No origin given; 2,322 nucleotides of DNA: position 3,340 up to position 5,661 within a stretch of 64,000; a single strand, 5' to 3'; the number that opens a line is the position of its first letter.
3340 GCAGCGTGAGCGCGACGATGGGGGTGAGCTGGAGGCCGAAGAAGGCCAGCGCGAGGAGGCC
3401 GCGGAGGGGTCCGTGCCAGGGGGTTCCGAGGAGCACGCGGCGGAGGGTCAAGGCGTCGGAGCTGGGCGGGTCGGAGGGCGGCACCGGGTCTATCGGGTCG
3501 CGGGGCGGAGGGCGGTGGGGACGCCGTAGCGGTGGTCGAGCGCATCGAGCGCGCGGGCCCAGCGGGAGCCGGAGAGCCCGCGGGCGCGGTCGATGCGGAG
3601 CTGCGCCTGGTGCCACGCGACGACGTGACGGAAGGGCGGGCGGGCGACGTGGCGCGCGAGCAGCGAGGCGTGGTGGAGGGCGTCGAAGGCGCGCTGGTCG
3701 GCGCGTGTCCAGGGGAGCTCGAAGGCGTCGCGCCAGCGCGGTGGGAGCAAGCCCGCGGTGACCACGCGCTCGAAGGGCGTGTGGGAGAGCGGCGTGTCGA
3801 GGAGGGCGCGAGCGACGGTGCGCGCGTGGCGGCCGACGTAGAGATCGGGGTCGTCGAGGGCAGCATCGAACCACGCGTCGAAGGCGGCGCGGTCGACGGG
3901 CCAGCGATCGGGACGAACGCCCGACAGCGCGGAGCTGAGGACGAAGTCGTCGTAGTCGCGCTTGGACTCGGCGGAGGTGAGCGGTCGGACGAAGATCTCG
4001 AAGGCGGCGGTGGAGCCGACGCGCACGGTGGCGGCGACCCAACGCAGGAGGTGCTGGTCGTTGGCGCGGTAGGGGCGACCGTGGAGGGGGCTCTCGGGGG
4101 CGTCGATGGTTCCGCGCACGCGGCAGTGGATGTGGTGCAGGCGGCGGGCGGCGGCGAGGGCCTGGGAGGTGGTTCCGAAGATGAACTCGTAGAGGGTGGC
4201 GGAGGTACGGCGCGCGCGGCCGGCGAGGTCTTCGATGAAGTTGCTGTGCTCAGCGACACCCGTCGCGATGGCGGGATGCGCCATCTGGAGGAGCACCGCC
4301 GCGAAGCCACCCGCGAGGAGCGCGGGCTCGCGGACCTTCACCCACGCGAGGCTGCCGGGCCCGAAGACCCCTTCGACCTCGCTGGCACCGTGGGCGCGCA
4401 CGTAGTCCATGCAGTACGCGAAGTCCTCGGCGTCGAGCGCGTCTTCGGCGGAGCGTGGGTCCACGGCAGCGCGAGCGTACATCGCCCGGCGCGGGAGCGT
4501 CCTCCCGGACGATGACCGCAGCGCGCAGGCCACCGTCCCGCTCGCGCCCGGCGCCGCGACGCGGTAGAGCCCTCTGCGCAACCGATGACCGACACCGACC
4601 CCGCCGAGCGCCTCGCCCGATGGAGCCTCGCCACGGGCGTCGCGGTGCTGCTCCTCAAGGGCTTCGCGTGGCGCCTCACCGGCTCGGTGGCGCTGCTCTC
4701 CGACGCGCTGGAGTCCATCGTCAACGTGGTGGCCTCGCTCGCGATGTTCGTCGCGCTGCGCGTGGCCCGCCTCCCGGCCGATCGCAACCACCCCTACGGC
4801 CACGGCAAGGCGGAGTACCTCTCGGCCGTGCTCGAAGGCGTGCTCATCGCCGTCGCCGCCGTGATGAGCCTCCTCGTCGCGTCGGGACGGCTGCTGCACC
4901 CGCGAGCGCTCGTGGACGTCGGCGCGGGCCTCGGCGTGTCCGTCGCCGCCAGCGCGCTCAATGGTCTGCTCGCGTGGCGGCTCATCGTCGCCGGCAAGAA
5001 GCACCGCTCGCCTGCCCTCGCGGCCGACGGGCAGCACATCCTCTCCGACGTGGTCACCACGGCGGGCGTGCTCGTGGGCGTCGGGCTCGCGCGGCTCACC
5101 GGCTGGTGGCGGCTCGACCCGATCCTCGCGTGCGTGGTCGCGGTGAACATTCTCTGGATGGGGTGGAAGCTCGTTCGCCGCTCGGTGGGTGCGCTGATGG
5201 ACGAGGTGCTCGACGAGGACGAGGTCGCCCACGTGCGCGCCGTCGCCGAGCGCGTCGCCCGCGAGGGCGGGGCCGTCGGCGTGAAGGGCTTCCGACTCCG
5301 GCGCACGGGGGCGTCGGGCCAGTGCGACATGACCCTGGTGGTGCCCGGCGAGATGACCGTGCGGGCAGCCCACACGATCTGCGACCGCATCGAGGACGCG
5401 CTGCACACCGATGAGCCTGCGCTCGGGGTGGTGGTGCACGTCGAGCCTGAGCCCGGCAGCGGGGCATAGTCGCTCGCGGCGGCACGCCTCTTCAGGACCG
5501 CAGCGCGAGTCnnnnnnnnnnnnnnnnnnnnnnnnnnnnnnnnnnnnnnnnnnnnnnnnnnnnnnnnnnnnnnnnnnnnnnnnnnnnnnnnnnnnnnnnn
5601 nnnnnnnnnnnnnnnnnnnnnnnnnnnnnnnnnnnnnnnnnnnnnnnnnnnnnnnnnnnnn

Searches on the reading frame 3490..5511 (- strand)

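Call 23: search_protein_families(library=pfam, proteins=[window:3490-5511:-], max_evalue=0.001)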
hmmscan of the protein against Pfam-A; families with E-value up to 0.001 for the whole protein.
window:3490-5511:- (673 aa): 1 family
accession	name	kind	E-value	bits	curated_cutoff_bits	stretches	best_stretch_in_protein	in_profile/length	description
PF09995.15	MPAB_Lcp_cat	-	2.4e-52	178.7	23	1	394-615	6-228/231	ER-bound oxygenase mpaB/B'/Rubber oxygenase, catalytic domain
